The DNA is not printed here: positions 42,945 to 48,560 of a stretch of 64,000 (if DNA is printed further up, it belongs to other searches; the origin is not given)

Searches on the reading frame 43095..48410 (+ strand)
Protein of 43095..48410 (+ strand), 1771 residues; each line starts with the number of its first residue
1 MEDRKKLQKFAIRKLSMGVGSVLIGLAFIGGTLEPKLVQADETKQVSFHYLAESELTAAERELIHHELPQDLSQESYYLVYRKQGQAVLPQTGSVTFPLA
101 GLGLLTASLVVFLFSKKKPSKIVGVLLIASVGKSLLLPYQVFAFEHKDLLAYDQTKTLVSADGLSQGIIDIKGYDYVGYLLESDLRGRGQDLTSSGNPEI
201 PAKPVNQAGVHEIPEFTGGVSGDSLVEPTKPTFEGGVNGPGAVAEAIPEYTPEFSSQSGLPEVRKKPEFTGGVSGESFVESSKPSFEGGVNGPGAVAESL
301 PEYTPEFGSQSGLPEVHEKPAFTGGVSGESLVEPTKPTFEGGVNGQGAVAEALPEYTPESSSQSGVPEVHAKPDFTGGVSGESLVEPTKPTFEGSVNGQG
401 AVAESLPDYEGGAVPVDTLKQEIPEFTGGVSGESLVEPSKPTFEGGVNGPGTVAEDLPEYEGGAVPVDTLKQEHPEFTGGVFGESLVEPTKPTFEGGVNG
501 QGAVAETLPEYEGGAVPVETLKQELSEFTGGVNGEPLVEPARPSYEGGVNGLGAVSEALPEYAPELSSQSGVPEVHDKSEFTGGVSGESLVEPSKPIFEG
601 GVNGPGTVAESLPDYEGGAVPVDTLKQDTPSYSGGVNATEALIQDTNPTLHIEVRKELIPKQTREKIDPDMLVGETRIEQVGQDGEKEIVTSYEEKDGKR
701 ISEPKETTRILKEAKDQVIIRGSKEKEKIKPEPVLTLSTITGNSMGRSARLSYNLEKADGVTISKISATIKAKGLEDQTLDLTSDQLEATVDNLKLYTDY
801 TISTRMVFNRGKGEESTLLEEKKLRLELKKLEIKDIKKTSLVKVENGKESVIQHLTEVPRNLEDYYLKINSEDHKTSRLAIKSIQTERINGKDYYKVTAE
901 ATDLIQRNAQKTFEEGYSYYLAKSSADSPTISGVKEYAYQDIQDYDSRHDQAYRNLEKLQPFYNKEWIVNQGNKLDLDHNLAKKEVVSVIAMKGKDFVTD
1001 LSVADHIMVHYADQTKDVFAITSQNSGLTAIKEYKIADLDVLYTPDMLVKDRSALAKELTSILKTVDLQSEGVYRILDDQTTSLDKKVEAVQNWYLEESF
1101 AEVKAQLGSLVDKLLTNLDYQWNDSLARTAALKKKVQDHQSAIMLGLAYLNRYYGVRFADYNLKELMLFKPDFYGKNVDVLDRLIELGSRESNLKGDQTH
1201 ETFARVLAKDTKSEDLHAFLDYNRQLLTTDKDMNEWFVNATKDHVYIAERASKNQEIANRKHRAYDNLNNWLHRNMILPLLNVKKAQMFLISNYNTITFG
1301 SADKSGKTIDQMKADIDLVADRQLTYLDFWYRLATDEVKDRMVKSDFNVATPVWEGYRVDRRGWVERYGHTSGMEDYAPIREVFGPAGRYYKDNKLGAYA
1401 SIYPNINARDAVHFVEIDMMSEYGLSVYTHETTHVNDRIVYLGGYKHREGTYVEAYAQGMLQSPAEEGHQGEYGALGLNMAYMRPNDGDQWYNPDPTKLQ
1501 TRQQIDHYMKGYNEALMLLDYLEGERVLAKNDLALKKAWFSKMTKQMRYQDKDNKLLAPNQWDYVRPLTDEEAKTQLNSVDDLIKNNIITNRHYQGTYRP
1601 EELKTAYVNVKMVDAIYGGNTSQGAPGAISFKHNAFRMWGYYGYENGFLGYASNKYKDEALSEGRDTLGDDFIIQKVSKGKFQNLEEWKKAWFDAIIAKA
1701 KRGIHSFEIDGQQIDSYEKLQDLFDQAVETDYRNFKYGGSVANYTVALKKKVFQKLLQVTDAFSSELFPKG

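Call 9: search_protein_families(library=pfam, proteins=[window:43095-48410:+], max_evalue=0.001)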
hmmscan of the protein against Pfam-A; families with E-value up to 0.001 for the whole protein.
window:43095-48410:+ (1771 aa): 4 families
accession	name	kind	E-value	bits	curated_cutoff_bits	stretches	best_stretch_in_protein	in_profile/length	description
PF07580.19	Peptidase_M26_C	-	2.1e-203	678.2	22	1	1031-1768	2-792/792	M26 IgA1-specific Metallo-endopeptidase C-terminal region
PF05342.19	Peptidase_M26_N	-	2.4e-33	115.9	27.7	1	793-926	1-134/250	M26 IgA1-specific Metallo-endopeptidase N-terminal region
PF07501.17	G5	-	6.8e-12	45.9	23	1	653-724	4-75/75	G5 domain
PF04650.22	YSIRK_signal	-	2.3e-06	27.8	20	1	5-25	1-21/26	YSIRK type signal peptide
